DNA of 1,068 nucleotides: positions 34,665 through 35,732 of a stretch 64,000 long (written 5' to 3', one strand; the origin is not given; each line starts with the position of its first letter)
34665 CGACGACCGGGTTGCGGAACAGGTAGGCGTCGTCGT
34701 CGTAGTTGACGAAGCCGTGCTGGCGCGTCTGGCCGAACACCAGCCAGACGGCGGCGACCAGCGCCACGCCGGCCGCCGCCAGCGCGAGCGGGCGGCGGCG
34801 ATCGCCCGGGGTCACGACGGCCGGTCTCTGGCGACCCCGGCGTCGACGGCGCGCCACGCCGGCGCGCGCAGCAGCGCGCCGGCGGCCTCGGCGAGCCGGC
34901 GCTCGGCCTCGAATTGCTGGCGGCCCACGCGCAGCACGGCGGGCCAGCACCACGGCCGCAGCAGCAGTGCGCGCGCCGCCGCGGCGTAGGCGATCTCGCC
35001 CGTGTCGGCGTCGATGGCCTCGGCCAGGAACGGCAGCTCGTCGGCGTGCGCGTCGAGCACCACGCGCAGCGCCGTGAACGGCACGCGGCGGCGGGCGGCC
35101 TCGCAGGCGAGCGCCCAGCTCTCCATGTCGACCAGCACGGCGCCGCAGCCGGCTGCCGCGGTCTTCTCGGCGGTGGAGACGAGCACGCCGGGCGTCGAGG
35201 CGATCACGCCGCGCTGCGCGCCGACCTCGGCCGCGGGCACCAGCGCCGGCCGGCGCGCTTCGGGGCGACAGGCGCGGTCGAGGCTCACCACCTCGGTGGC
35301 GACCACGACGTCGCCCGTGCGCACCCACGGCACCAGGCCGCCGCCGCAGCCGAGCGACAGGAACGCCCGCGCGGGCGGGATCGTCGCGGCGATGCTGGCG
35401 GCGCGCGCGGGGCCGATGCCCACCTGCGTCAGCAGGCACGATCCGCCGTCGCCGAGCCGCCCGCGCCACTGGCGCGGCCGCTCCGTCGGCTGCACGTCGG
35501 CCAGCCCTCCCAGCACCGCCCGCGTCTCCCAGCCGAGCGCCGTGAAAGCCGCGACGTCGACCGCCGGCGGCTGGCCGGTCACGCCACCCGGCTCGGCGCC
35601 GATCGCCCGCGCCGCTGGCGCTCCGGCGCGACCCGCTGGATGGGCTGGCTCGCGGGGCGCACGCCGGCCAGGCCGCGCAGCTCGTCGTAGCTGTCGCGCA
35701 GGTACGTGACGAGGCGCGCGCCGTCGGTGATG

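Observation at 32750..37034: Translationally coupled operon WS/DGAT -> HpnG/MqnB-like nucleosidase -> TMTC-like GT-C/TPR glycosyltransferase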

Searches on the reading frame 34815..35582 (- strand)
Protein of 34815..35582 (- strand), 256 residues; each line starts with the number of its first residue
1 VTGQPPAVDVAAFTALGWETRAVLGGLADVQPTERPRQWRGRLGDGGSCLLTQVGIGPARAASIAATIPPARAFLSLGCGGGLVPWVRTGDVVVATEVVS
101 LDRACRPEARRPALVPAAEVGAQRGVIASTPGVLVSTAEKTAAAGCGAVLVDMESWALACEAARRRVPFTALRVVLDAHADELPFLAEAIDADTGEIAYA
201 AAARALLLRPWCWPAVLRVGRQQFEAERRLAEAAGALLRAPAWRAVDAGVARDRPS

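Call 8: search_protein_families(library=pfam, proteins=[window:34815-35582:-])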
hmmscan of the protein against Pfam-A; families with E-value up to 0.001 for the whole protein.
window:34815-35582:- (256 aa): 1 family
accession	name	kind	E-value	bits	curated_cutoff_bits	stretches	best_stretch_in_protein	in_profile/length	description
PF01048.26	PNP_UDP_1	-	8.2e-18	65.1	25.1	1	11-196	3-218/233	Phosphorylase superfamily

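Call 9: search_protein_families(library=ncbifam, max_evalue=0.01, proteins=[window:34815-35582:-])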
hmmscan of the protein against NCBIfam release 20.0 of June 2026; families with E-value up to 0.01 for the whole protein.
window:34815-35582:- (256 aa): 13 families
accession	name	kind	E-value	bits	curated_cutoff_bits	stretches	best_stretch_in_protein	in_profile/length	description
TIGR03468.1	HpnG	hypoth_equivalog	3.7e-28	98.6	187.1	1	49-232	22-211/212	hopanoid-associated phosphorylase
NF005476.0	PRK07077.1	equivalog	1.4e-22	80.2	215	1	72-246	55-240/243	phosphorylase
TIGR03664.1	fut_nucase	equivalog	3e-09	36.9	124.7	1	14-102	5-93/228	futalosine hydrolase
NF004079.0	PRK05584.1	equivalog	2.2e-08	33.9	169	1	38-107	33-104/232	5'-methylthioadenosine/adenosylhomocysteine nucleosidase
NF006087.0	PRK08236.1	equivalog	2e-05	24.4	213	1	43-102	24-88/219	futalosine hydrolase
TIGR01717.1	AMP-nucleosdse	equivalog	4.6e-05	22.4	364.7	0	143-178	387-422/478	AMP nucleosidase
NF006142.0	PRK08292.1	equivalog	5.1e-05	22.3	307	0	146-177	404-435/492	AMP nucleosidase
TIGR01718.1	Uridine-psphlse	equivalog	0.00025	20.5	280.3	1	39-107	46-115/245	uridine phosphorylase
TIGR01704.1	MTA_SAH-Nsdase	equivalog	0.0022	17.6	73.8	0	46-100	39-96/229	5'-methylthioadenosine/S-adenosylhomocysteine nucleosidase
NF008383.0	PRK11178.1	equivalog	0.0031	16.8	262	1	39-106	53-121/254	uridine phosphorylase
NF011286.0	PRK14697.1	equivalog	0.0039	16.8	260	0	49-102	44-100/233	bifunctional 5'-methylthioadenosine/S-adenosylhomocysteine nucleosidase/phosphatase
NF004168.0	PRK05634.1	equivalog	0.0065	16.3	129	1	131-197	110-177/185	nucleosidase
NF005213.0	PRK06698.1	equivalog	0.0085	14.9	768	0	49-102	44-100/459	bifunctional 5'-methylthioadenosine/S-adenosylhomocysteine nucleosidase/phosphatase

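Call 11: find_homologous_proteins(query=window:34815-35582:-)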
Query seq(256 aa) (256 aa): 136 proteins with E <= 0.001 among 8000 candidates; the best 120 are listed.
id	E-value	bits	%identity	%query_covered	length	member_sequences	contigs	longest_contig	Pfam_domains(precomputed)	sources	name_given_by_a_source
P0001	1.9e-157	541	100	100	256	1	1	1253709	PF01048.27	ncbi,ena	-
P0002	1.9e-125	436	82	100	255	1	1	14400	PF01048.27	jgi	jgi:nucleoside phosphorylase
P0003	3.0e-121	422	80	100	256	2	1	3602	PF01048.27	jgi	jgi:nucleoside phosphorylase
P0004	1.6e-120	420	81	100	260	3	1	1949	PF01048.27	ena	-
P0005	5.1e-119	415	79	100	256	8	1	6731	PF01048.27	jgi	jgi:nucleoside phosphorylase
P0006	4.6e-117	408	78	96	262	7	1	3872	PF01048.27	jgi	-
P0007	7.1e-114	398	77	100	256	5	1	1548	PF01048.27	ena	-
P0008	7.7e-114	398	76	100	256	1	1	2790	PF01048.27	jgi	jgi:nucleoside phosphorylase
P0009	2.6e-112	393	76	97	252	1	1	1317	PF01048.27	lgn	-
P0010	2.4e-110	386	76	100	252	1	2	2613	PF01048.27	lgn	-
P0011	2.0e-104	367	74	98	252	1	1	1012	PF01048.27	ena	-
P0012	5.4e-100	352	71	97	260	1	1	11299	PF01048.27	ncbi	-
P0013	4.0e-92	326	67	97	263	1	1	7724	PF01048.27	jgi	jgi:adenosylhomocysteine nucleosidase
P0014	1.6e-90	321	69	91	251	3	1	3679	PF01048.27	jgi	-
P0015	2.6e-89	317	66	96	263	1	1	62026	PF01048.27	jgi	jgi:adenosylhomocysteine nucleosidase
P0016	3.1e-89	317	69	91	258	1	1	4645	PF01048.27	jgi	jgi:adenosylhomocysteine nucleosidase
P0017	2.3e-88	314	67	90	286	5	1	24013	PF01048.27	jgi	jgi:nucleoside phosphorylase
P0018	2.4e-88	314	64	96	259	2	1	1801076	PF01048.27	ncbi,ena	-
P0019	2.4e-88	314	64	97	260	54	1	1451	PF01048.27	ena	-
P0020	2.6e-86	307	63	97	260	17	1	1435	PF01048.27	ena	-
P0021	9.4e-86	306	62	97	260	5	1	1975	PF01048.27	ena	-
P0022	1.7e-85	305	65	95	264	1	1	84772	PF01048.27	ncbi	-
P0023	3.9e-80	287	63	91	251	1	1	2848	PF01048.27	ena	-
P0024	1.1e-79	286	64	91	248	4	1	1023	PF01048.27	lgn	-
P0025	1.8e-79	285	62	96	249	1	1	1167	PF01048.27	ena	-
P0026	1.0e-78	283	63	90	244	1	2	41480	PF01048.27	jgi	jgi:nucleoside phosphorylase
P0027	5.7e-78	280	62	90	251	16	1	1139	PF01048.27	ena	-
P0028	2.5e-77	278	62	91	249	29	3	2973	PF01048.27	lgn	-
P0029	9.8e-76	273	63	91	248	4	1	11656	PF01048.27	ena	-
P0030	8.6e-75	270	61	92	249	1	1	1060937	PF01048.27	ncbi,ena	-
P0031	9.1e-75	270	60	91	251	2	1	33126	PF01048.27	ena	-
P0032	5.0e-73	264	62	91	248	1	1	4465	PF01048.27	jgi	jgi:nucleoside phosphorylase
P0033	1.4e-70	256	69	69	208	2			PF01048.27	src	-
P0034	1.2e-63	233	55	97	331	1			PF01048.27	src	-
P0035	2.7e-60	222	55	91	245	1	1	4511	PF01048.27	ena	-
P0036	1.4e-56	210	64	62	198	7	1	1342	PF01048.27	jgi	jgi:nucleoside phosphorylase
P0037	1.2e-55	207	66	65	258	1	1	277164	PF01048.27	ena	-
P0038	2.1e-55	206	54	90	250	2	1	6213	PF01048.27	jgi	jgi:nucleoside phosphorylase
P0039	3.6e-55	205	63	67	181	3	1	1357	PF01048.27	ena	-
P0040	1.8e-50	190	49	91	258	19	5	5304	PF01048.27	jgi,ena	jgi:adenosylhomocysteine nucleosidase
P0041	2.9e-49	186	48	90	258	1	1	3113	PF01048.27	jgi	jgi:adenosylhomocysteine nucleosidase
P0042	5.1e-49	185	48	91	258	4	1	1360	PF01048.27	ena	-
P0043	9.4e-49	184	47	97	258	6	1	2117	PF01048.27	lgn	-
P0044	3.5e-48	183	50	87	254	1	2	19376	PF01048.27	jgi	jgi:4-hydroxy-3-methylbut-2-enyl diphosphate reductase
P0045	5.9e-48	182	50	80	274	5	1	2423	PF01048.27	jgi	jgi:adenosylhomocysteine nucleosidase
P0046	1.7e-47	180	48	91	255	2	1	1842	PF01048.27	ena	-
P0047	3.5e-45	173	48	96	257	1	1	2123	PF01048.27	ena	-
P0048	2.9e-44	170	46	93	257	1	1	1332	PF01048.27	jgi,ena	-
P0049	3.4e-41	160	48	86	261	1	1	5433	PF01048.27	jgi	jgi:adenosylhomocysteine nucleosidase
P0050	7.8e-41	158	45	90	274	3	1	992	PF01048.27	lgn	-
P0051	4.1e-40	156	45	86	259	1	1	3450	PF01048.27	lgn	-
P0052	1.4e-39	154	43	90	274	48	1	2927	PF01048.27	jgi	-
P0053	8.9e-39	152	43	90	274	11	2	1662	PF01048.27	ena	-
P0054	3.9e-36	143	46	90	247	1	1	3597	PF01048.27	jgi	jgi:nucleoside phosphorylase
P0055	2.6e-33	134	44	94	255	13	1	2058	PF01048.27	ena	-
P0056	2.0e-14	72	37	85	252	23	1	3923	PF01048.27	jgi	-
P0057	1.2e-13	69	35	83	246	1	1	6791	PF01048.27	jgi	-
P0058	3.3e-12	65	37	62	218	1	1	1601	PF01048.27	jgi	jgi:hopanoid-associated phosphorylase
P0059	6.9e-12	64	36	67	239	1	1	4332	PF01048.27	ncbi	-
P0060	9.4e-12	63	48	28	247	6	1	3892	PF01048.27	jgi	jgi:adenosylhomocysteine nucleosidase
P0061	1.5e-11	63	41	65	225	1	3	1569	PF01048.27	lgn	-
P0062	2.1e-11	62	40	57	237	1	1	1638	PF01048.27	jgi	jgi:hopanoid-associated phosphorylase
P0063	2.2e-11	62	39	64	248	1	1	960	PF01048.27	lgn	-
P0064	4.7e-11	61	39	64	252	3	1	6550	PF01048.27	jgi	jgi:adenosylhomocysteine nucleosidase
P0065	5.2e-11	61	46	34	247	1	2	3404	PF01048.27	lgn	-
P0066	7.1e-11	60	37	65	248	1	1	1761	PF01048.27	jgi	jgi:adenosylhomocysteine nucleosidase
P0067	1.2e-10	59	39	65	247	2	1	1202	PF01048.27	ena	-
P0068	1.5e-10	59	39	54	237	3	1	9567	PF01048.27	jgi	jgi:hopanoid-associated phosphorylase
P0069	5.1e-10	57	39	73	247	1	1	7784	PF01048.27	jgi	jgi:adenosylhomocysteine nucleosidase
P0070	6.2e-10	57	44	49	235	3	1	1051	PF01048.27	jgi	jgi:adenosylhomocysteine nucleosidase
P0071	7.3e-10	57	67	16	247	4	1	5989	PF01048.27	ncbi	-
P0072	8.5e-10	57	38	55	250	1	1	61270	PF01048.27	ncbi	-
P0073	1.3e-9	56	41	58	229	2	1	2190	PF01048.27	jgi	jgi:hopanoid-associated phosphorylase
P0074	1.8e-9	56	34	69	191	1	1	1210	PF01048.27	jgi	jgi:adenosylhomocysteine nucleosidase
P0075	1.9e-9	56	38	64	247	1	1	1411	PF01048.27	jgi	jgi:adenosylhomocysteine nucleosidase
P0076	3.1e-9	55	37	77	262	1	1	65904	PF01048.27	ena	-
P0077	3.3e-9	55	32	71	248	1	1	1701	PF01048.27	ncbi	-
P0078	4.4e-9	54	35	65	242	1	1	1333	PF01048.27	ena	-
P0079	4.7e-9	54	42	44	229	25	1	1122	PF01048.27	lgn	-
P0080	5.9e-9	54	35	69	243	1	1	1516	PF01048.27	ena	-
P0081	6.4e-9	54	34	69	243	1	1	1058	PF01048.27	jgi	jgi:adenosylhomocysteine nucleosidase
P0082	6.8e-9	54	42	34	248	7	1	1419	PF01048.27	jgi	-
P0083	8.6e-9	53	35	69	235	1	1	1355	PF01048.27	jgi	jgi:adenosylhomocysteine nucleosidase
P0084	1.0e-8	53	35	62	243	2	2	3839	PF01048.27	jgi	-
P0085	1.1e-8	53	38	51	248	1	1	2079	PF01048.27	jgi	jgi:adenosylhomocysteine nucleosidase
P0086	1.1e-8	53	34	69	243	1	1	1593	PF01048.27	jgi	jgi:adenosylhomocysteine nucleosidase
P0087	1.2e-8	53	34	69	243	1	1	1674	PF01048.27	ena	-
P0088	1.3e-8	53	47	37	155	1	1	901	PF01048.27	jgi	jgi:hypothetical protein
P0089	1.4e-8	53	34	69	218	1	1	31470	PF01048.27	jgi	jgi:hopanoid-associated phosphorylase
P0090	1.8e-8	52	39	65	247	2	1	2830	PF01048.27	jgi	jgi:adenosylhomocysteine nucleosidase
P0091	2.6e-8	52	39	65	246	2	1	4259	PF01048.27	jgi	jgi:adenosylhomocysteine nucleosidase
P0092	2.9e-8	52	30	65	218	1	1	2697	PF01048.27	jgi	jgi:adenosylhomocysteine nucleosidase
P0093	3.1e-8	52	35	71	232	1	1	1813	PF01048.27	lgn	-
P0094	3.5e-8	51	44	35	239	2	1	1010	PF01048.27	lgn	-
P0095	6.6e-8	51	33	69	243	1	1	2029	PF01048.27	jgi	jgi:adenosylhomocysteine nucleosidase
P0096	7.6e-8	50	42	56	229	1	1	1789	PF01048.27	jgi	jgi:hopanoid-associated phosphorylase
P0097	7.7e-8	50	42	45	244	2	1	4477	PF01048.27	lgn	-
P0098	8.2e-8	50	44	43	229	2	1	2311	PF01048.27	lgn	-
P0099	8.9e-8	50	40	44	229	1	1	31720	PF01048.27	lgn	-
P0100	1.2e-7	50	39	59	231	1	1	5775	PF01048.27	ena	-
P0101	1.4e-7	50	41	58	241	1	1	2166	PF01048.27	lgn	-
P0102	1.5e-7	49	35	58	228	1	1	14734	PF01048.27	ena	-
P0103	1.6e-7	49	55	20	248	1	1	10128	PF01048.27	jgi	jgi:adenosylhomocysteine nucleosidase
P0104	2.4e-7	49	39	54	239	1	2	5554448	PF01048.27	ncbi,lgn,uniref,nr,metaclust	ncbi:phosphorylase [Massilia sp. 9096]|uniref:phosphorylase n=1 Tax=Massilia sp. 9096 TaxID=1500894 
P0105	2.5e-7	49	37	63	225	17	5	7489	PF01048.27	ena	-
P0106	3.3e-7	48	34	68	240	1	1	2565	PF01048.27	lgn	-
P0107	3.6e-7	48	48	34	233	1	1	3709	PF01048.27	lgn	-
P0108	3.8e-7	48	35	73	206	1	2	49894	PF01048.27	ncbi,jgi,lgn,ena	jgi:adenosylhomocysteine nucleosidase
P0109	4.4e-7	48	34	66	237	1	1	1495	PF01048.27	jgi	jgi:hopanoid-associated phosphorylase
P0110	5.9e-7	47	43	40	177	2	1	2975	PF01048.27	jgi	jgi:4-hydroxy-3-methylbut-2-enyl diphosphate reductase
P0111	6.0e-7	47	38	70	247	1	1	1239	PF01048.27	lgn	-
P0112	6.5e-7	47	40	44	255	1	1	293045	PF01048.27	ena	-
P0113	7.8e-7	47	46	27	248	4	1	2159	PF01048.27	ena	-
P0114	1.1e-6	47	33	54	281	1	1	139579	PF01048.27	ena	-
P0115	1.2e-6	46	32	73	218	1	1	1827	PF01048.27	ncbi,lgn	-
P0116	1.6e-6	46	53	24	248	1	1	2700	PF01048.27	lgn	-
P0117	3.3e-6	45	33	73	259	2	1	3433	PF01048.27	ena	-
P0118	5.2e-6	44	30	79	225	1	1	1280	PF01048.27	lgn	-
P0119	6.6e-6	44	36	57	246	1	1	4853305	PF01048.27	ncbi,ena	-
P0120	1.3e-5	43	36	63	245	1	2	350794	PF01048.27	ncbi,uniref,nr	ncbi:5'-methylthioadenosine/S-adenosylhomocysteine nucleosidase [Methylobacterium crusticola]|uniref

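Call 12: find_encoding_contigs(protein=P0001, flank=8000, max_places=3)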
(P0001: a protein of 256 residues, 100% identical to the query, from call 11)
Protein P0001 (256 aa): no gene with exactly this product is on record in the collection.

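Call 13: find_encoding_contigs(protein=P0018, flank=8000, max_places=3)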
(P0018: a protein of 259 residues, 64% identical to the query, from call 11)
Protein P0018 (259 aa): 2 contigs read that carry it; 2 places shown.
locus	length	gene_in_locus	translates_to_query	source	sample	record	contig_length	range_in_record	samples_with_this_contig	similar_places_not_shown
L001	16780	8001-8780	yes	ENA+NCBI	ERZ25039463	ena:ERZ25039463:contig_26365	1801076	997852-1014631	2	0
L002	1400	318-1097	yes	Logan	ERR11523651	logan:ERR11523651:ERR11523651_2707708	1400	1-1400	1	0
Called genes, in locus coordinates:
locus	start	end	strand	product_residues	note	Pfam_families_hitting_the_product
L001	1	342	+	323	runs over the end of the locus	PF13489:Methyltransf_23, PF08003:Methyltransf_9, PF13847:Methyltransf_31, PF08241:Methyltransf_11, PF08242:Methyltransf_12, PF13649:Methyltransf_25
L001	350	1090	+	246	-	PF01209:Ubie_methyltran, PF13489:Methyltransf_23, PF13847:Methyltransf_31, PF08241:Methyltransf_11, PF08242:Methyltransf_12, PF13649:Methyltransf_25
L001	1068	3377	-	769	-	PF20176:DUF6541 (weak), PF09586:YfhO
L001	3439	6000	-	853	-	PF12704:MacB_PCD, PF02687:FtsX, PF12704:MacB_PCD, PF02687:FtsX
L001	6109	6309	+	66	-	PF07311:Dodecin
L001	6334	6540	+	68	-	PF07311:Dodecin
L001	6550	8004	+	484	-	PF03007:WS_DGAT_cat, PF06974:WS_DGAT_C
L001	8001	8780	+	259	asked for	PF01048:PNP_UDP_1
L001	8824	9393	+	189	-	PF01966:HD (weak)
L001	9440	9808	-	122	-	-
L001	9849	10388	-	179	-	PF12802:MarR_2, PF12840:HTH_20 (faint)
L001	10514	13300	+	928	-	PF13581:HATPase_c_2 (faint), PF01590:GAF, PF13185:GAF_2, PF08448:PAS_4, PF08447:PAS_3, PF00512:HisKA, PF02518:HATPase_c, PF00072:Response_reg, +1 more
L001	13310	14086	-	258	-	PF04116:FA_hydroxylase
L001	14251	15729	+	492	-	PF00884:Sulfatase, PF16347:SGSH_C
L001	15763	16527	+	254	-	PF00043:GST_C (weak), PF14497:GST_C_3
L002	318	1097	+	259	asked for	PF01048:PNP_UDP_1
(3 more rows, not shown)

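Call 14: find_encoding_contigs(protein=P0030, flank=8000, max_places=3)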
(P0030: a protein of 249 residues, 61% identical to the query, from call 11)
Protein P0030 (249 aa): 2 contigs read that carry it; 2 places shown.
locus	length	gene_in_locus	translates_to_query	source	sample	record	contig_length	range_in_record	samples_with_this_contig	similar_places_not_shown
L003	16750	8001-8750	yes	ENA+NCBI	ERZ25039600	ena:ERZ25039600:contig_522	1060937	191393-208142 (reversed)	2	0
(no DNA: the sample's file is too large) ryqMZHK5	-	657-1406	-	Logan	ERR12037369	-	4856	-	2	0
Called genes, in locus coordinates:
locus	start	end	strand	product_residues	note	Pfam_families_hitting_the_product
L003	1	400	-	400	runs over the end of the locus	PF07075:NamZ_N, PF20732:NamZ_C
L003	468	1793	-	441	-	PF00004:AAA (weak), PF07728:AAA_5 (faint), PF07724:AAA_2, PF00004:AAA (weak)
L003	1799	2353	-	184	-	PF00227:Proteasome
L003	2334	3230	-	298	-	PF02899:Phage_int_SAM_1, PF00589:Phage_integrase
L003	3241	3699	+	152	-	-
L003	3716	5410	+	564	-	PF07969:Amidohydro_3, PF01979:Amidohydro_1 (weak)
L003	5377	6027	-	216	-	PF00881:Nitroreductase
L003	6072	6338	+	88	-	PF07311:Dodecin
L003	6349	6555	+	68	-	PF07311:Dodecin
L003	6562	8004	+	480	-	PF03007:WS_DGAT_cat, PF06974:WS_DGAT_C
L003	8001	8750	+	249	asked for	PF01048:PNP_UDP_1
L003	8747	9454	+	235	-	PF04336:ACP_PD (faint)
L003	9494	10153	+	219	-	PF00132:Hexapep (faint), PF14602:Hexapep_2 (faint)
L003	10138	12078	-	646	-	PF22842:Pel9A-like_beta_helix, PF13229:Beta_helix (faint)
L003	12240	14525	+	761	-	PF00521:DNA_topoisoIV, PF03989:DNA_gyraseA_C (faint)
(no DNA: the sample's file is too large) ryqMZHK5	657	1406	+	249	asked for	PF01048:PNP_UDP_1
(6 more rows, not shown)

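Call 15: find_encoding_contigs(protein=P0002, flank=8000, max_places=2)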
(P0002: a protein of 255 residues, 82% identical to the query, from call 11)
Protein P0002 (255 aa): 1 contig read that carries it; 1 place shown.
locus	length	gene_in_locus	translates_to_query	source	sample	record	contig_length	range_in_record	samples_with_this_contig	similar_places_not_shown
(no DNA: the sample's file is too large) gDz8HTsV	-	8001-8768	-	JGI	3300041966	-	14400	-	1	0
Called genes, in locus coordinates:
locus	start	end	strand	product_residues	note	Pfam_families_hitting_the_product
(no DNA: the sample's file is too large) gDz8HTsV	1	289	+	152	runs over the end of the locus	-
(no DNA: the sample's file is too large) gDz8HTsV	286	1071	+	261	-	PF07044:DUF1329 (weak), PF17131:TP_0789-like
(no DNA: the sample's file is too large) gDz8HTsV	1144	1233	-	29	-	-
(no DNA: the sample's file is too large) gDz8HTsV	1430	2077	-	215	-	PF00881:Nitroreductase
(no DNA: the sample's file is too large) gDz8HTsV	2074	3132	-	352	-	PF00296:Bac_luciferase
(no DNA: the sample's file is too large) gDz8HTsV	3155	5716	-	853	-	PF12704:MacB_PCD, PF02687:FtsX, PF12704:MacB_PCD, PF02687:FtsX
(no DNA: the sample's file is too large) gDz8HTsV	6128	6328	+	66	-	PF07311:Dodecin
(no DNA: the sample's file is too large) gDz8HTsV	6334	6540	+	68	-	PF07311:Dodecin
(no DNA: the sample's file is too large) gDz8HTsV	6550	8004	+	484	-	PF03007:WS_DGAT_cat, PF06974:WS_DGAT_C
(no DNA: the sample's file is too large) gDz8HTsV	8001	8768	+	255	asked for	PF01048:PNP_UDP_1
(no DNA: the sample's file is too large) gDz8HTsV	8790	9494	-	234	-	PF00005:ABC_tran, PF02463:SMC_N (faint), PF13304:AAA_21 (faint)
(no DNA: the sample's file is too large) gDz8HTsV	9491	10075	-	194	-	PF03551:PadR, PF10400:Vir_act_alpha_C (faint)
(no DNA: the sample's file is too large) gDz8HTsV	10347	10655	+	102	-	-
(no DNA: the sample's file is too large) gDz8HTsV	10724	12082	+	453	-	?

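Call 16: find_encoding_contigs(protein=P0012, flank=8000, max_places=2)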
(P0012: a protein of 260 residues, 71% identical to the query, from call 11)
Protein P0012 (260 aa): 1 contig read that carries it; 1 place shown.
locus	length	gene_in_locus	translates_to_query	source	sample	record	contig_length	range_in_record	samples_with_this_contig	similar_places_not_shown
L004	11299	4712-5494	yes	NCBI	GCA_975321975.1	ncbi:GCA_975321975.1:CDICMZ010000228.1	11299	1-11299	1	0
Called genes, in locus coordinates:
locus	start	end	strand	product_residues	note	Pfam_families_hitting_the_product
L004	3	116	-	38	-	?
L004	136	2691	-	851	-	PF12704:MacB_PCD, PF02687:FtsX, PF12704:MacB_PCD, PF02687:FtsX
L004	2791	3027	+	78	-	PF07311:Dodecin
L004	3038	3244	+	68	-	PF07311:Dodecin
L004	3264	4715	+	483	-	PF03007:WS_DGAT_cat, PF06974:WS_DGAT_C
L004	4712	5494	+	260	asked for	PF01048:PNP_UDP_1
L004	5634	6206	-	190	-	PF07452:CHRD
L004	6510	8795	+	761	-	PF00521:DNA_topoisoIV, PF03989:DNA_gyraseA_C (faint)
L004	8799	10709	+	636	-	PF02518:HATPase_c, PF00204:DNA_gyraseB, PF01751:Toprim, PF00986:DNA_gyraseB_C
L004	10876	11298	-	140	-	?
